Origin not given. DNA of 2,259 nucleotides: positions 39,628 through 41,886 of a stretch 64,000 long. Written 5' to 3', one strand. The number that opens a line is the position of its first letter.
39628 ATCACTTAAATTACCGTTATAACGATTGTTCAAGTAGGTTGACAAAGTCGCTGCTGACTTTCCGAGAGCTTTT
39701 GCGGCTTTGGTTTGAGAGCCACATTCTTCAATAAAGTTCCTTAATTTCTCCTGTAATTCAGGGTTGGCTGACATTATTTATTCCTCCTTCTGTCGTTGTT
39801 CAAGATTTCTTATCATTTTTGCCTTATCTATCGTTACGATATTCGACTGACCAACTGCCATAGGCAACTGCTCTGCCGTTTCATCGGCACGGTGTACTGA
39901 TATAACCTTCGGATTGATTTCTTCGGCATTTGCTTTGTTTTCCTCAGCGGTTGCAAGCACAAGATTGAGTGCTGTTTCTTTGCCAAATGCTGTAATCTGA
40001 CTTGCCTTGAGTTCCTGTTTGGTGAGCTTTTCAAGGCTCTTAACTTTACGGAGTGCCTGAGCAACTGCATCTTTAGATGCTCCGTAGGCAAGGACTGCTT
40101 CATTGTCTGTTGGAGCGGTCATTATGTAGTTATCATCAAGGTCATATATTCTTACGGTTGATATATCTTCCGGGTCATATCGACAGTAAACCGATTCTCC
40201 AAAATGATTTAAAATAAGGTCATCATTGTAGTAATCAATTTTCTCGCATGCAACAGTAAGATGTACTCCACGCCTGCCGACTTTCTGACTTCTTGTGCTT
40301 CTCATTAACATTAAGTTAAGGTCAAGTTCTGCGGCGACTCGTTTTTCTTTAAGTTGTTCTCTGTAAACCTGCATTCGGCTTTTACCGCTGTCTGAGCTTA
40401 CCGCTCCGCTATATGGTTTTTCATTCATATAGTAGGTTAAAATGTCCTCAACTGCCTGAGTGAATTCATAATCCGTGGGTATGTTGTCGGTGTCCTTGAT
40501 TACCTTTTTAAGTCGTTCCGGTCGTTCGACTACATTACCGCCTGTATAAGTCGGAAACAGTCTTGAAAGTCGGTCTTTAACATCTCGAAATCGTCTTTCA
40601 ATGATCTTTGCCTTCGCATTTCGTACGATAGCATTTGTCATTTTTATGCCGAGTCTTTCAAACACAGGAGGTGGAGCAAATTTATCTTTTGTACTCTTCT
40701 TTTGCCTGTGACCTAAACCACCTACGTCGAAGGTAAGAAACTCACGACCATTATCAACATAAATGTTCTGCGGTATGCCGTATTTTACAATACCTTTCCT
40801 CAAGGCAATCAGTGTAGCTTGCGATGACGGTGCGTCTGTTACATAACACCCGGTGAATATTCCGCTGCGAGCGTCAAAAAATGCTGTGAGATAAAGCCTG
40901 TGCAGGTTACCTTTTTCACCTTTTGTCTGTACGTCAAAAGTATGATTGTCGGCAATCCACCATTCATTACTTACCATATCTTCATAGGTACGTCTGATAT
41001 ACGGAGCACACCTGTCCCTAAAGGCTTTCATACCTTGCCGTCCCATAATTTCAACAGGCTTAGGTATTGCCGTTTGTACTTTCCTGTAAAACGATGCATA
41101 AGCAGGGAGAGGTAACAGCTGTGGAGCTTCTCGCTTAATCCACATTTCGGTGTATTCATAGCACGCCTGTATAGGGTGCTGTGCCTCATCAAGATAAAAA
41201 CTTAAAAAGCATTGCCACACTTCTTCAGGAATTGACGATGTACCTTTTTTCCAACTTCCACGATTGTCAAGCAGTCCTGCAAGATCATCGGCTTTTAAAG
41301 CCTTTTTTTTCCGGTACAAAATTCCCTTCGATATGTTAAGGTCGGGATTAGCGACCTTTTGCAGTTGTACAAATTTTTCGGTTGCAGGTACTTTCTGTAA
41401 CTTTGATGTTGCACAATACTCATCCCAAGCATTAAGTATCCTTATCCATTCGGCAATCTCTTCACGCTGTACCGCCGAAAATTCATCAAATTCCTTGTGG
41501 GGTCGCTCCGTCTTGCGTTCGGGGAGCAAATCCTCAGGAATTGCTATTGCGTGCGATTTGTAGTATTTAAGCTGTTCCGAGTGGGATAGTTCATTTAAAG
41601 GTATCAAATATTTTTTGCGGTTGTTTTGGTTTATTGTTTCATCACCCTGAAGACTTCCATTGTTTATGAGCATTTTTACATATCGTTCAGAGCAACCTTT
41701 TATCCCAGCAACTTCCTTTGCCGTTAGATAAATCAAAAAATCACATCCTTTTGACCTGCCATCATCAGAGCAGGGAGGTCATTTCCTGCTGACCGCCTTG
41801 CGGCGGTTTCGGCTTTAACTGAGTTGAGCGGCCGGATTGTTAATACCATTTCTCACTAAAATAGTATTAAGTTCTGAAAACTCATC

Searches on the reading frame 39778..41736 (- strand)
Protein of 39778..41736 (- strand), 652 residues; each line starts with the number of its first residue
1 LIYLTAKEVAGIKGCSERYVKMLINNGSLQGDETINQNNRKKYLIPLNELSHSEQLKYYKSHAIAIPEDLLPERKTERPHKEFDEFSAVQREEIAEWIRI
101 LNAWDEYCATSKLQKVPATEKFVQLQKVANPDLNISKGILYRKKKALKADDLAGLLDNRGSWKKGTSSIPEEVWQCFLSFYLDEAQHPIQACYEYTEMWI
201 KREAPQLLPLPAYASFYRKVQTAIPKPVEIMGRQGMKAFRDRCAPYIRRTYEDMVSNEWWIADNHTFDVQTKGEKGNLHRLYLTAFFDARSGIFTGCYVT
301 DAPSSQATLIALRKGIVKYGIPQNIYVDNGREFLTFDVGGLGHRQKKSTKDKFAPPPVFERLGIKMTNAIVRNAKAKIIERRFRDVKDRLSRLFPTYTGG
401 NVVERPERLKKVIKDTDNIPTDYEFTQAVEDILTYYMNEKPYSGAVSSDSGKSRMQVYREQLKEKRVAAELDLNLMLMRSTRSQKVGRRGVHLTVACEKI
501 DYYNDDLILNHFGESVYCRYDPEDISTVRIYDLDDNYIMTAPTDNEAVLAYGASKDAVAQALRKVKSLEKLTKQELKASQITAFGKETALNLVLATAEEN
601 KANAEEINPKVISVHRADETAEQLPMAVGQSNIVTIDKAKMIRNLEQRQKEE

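Call 9: search_protein_families(library=pfam, proteins=[window:39778-41736:-], max_evalue=0.01)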
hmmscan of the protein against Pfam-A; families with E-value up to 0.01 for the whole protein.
window:39778-41736:- (652 aa): 4 families
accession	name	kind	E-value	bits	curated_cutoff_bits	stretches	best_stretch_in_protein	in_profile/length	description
PF09299.17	Mu-transpos_C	-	8.6e-15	54.9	21.7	1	476-540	2-61/61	Mu transposase, C-terminal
PF09039.17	HTH_Tnp_Mu_2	-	6e-12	46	20.5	1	144-243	5-103/109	Mu DNA binding, I gamma subdomain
PF00665.32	rve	-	1.5e-05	25.6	32.6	1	257-334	5-79/102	Integrase core domain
PF02914.21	DDE_2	-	0.0032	17.6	23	1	258-435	8-194/221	Bacteriophage Mu transposase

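Call 11: search_dna_similar(query=window:39778-41736:-, collection=phages, mode=protein, max_rows=30)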
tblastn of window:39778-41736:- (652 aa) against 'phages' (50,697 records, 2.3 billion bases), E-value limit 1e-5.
Records with a match: 199; places in all: 199; records where one place covers at least 80% of the query: 6.
Best place of each record, by identity: <60% 199.
By first word of the organism name: Pseudomonas 119; Vibrio 12; Bacteriophage 10; Escherichia 8; Yersinia 5; Burkholderia 4; Bacillus 3; Klebsiella 3; Rhodobacter 3; Shigella 2; and 22 more.
By host as written in the record: - 44; Pseudomonas aeruginosa 33; Pseudomonas aeruginosa PA14 32; Vibrio sp. 9; Yersinia pestis EV76-CN 4; Bacillus alcalophilus CGMCC 1.3604 3; Escherichia coli 3; Shigella flexneri serotype 4a 2; and 51 more.
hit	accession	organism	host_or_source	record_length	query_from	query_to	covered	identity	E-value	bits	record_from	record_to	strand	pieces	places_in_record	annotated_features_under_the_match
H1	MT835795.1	Bacteriophage sp.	human fecal samples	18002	3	649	99%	39.8%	5e-137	448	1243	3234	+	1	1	record has no annotation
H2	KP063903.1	Bacillus phage BalMu-1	Bacillus alcalophilus CGMCC 1.3604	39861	3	629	96%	39.5%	2e-120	400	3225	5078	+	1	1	transposase A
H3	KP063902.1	Bacillus phage BalMu-1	Bacillus alcalophilus CGMCC 1.3604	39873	3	629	96%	39.5%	2e-120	400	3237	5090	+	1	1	transposase A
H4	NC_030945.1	Bacillus phage BalMu-1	Bacillus alcalophilus CGMCC 1.3604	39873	3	629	96%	39.5%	2e-120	400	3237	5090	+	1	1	transposase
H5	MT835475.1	Bacteriophage sp.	human fecal samples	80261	4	532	81%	40.1%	3e-113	380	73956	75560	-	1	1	record has no annotation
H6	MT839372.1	Bacteriophage sp.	human fecal samples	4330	205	574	57%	52.9%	4e-127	413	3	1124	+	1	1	record has no annotation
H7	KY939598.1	Alteromonadaceae phage B23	Alteromonadaceae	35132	3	580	89%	23.5%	3e-18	96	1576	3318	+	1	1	transposase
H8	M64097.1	Escherichia phage Mu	-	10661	82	580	77%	24.0%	8e-12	75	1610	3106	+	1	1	A: CDS | putative; label: D-147 | putative; label: E-112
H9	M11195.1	Escherichia phage Mu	-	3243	82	580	77%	23.8%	2e-11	73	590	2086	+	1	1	transposase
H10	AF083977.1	Escherichia phage Mu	Escherichia sp.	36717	82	580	77%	23.8%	3e-11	73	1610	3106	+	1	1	transposase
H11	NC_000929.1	Escherichia phage Mu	Escherichia coli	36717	82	580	77%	23.8%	3e-11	73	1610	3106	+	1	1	Mu transposase C-terminal domain-containing protein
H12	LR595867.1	Escherichia virus Mu_3F6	-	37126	82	580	77%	23.8%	3e-11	73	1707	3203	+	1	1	DNA transposition protein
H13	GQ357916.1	Escherichia phage D108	Escherichia coli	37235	82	580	77%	23.8%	3e-11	73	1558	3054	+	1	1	A: DNA transposition protein A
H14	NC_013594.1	Escherichia phage D108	Escherichia coli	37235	82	580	77%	23.8%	3e-11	73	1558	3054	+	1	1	A: Mu transposase C-terminal domain-containing protein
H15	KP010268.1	Shigella phage SfMu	Shigella flexneri serotype 4a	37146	82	580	77%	23.8%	4e-11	73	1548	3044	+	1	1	transposase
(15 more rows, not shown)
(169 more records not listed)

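Call 13: find_related_loci(query=window:39778-41736:-, collection=viral_contigs, flank=10000)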
Query window:39778-41736:- (652 aa) in viral_contigs; peptide patterns used: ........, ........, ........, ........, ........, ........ (x = any residue, [..] = any of these).
71 stretches matched a pattern; 67 encode a relative of the query (tblastn E <= 1e-3); 61 distinct loci.
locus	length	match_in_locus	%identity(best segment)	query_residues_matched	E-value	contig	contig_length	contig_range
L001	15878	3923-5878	99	1-652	0e+0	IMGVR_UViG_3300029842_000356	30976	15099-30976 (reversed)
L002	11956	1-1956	98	1-652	0e+0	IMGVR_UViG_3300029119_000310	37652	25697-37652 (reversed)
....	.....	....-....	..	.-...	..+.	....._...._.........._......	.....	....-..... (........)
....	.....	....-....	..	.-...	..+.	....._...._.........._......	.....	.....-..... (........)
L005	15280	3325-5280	98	1-652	0e+0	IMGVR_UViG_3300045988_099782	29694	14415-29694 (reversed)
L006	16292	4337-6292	98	1-652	0e+0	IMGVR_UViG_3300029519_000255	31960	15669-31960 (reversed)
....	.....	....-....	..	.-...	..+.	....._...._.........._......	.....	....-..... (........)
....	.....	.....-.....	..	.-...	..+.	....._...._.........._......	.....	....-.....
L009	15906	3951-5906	98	1-652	0e+0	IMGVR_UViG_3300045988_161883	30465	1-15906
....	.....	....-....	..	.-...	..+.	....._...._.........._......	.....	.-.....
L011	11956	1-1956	98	1-652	0e+0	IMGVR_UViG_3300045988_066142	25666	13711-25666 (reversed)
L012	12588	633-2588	98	1-652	0e+0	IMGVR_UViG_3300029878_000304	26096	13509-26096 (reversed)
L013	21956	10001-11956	96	1-652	0e+0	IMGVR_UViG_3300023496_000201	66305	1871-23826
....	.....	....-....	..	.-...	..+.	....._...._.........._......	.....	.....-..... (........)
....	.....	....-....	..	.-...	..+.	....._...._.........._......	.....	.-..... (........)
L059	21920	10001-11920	54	3-652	0e+0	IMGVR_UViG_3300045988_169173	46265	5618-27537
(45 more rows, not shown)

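Call 14: find_related_loci(query=window:39778-41736:-, collection=genome_contigs, flank=10000)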
Query window:39778-41736:- (652 aa) in genome_contigs; peptide patterns used: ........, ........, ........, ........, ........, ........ (x = any residue, [..] = any of these).
65 stretches matched a pattern; 6 encode a relative of the query (tblastn E <= 1e-3); 6 distinct loci.
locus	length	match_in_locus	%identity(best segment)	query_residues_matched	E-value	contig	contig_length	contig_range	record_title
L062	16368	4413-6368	85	1-650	0e+0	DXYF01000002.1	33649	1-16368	MAG TPA_asm: Clostridiales bacterium isolate HRGM_Genome_3866 HRGM_Genome_3866_2, whole genome shotgun sequence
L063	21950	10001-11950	78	1-650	0e+0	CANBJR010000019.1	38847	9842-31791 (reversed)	MAG TPA_asm: uncultured Clostridia bacterium isolate SRR16632754_bin.1_metawrap_v1.3_MAG genome assembly, contig: NODE.2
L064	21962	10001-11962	78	1-652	0e+0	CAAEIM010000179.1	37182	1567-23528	MAG TPA_asm: Clostridia bacterium, isolate HGM12926, WGS project CAAEIM010000000 data, contig: ERS473294_68_k99_102433,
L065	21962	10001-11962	78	1-652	0e+0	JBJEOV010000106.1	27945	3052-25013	MAG: Ruminococcus sp. isolate LOHA43_bin.036 NODE_793_length_27945_cov_8.218465, whole genome shotgun sequence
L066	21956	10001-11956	83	1-650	0e+0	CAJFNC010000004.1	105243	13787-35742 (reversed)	uncultured Ruminococcus sp. isolate Chicken_8_mag_93 genome assembly, contig: MAGpy_11413_8_idba_bin_93_fascaffold_163,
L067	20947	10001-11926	53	3-652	0e+0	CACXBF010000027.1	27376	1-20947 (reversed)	MAG: uncultured Ruminococcus sp. isolate RUG11102 genome assembly, contig: RUG11102_asm_27, whole genome shotgun sequenc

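Call 29: find_related_loci(query=L059:19344-20768:+, collection=viral_contigs, flank=10000)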
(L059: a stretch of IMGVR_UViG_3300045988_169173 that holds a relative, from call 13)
Query L059:19344-20768:+ (474 aa) in viral_contigs; peptide patterns used: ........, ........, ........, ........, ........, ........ (x = any residue, [..] = any of these).
37 stretches matched a pattern; 37 encode a relative of the query (tblastn E <= 1e-3); 36 distinct loci.
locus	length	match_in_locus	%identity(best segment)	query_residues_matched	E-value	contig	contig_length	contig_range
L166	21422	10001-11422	100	1-474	0e+0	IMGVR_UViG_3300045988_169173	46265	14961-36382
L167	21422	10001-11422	100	1-474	0e+0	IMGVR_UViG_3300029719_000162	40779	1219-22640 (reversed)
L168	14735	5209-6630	100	1-474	0e+0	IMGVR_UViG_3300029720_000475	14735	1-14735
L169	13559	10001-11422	100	1-474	0e+0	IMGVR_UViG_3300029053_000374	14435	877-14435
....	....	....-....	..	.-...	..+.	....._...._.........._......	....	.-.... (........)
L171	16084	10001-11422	94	1-474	0e+0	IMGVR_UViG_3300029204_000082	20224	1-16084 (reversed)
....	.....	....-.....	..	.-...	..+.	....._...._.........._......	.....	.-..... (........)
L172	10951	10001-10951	100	1-317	0e+0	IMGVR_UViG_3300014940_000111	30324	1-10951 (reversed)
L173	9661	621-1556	96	163-474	0e+0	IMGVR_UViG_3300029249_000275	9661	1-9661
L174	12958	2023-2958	94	163-474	0e+0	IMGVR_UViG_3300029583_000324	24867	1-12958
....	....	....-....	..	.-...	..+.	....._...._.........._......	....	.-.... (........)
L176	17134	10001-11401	60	1-467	0e+0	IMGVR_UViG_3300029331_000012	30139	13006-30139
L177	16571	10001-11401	60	1-467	0e+0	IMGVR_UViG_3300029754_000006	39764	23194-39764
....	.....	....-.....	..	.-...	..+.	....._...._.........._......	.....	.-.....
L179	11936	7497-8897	60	1-467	0e+0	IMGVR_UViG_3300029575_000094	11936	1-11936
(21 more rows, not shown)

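Call 33: find_related_loci(query=L166:20021-21421:+, collection=viral_contigs, flank=10000)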
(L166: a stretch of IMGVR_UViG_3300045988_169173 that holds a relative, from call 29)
Query L166:20021-21421:+ (467 aa) in viral_contigs; peptide patterns used: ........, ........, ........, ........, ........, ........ (x = any residue, [..] = any of these).
12 stretches matched a pattern; 6 encode a relative of the query (tblastn E <= 1e-3); 6 distinct loci.
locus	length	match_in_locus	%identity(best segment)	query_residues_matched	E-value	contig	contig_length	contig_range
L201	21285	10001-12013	100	1-467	0e+0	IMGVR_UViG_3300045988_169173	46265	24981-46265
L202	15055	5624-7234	55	1-467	1e-145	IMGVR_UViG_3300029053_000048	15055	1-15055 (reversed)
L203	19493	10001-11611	55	1-467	3e-145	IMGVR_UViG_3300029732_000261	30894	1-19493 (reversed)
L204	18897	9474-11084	55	1-467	3e-145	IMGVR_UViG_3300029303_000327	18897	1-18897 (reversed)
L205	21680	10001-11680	49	1-467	2e-113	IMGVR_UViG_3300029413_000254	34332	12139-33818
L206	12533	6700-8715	48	1-467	3e-112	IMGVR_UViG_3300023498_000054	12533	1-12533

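Call 52: search_solved_structures(query=window:39778-41736:-, max_evalue=0.01, show_alignments=1)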
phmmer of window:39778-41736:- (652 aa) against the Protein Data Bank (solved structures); distinct sequences matched with E-value up to 0.01: 5.
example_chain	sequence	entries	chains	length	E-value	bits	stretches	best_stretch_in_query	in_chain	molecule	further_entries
4fcy_A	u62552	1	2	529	4.6e-17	64.6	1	82-580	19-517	Transposase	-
8rdu_R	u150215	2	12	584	1.7e-15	59.5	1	127-568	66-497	TnsB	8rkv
7svw_A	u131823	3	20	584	1.7e-15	59.4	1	126-568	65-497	TnsB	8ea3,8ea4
8aa5_AP1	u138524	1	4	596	1.9e-15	59.3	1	126-568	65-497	TnsB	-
1bcm_A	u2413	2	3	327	0.00014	23.4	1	245-541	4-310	BACTERIOPHAGE MU TRANSPOSASE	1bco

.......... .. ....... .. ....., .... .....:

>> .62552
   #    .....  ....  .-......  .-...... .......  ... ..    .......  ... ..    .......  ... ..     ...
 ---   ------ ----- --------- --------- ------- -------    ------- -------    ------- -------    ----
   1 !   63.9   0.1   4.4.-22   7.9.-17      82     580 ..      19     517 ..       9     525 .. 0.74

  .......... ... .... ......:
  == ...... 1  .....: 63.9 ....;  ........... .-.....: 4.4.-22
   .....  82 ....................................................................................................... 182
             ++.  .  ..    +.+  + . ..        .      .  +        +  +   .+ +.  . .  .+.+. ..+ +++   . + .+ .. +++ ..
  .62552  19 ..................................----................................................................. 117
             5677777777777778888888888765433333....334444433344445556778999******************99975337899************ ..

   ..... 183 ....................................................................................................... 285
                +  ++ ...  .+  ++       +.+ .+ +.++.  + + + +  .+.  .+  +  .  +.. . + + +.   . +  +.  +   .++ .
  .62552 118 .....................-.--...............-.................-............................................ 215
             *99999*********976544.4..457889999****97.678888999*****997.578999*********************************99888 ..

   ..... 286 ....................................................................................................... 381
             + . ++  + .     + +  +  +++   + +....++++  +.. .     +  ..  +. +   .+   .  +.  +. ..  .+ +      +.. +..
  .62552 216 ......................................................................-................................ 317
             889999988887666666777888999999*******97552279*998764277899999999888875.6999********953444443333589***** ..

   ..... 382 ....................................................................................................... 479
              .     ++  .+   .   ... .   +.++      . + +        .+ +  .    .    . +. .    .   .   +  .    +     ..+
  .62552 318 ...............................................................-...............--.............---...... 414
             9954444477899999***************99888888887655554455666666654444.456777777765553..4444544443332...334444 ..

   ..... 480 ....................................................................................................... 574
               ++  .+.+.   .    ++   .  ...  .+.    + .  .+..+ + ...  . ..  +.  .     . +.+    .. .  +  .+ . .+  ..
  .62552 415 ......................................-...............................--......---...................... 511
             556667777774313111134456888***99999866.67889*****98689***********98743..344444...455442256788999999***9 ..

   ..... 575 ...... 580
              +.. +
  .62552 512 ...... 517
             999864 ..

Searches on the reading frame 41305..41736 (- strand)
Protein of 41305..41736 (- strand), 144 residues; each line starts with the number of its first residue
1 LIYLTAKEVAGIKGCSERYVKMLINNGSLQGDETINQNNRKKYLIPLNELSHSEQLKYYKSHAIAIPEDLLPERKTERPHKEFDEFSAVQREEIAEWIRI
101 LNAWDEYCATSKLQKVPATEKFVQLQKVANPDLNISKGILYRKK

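Call 54: search_protein_families(library=pfam, proteins=[window:41305-41736:-], max_evalue=10)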
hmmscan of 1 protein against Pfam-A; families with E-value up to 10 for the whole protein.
window:41305-41736:- (144 aa): 1 family
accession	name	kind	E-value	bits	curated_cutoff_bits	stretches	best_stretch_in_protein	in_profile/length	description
PF12728.13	HTH_17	-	0.0049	17.5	27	1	3-50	1-43/51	Helix-turn-helix domain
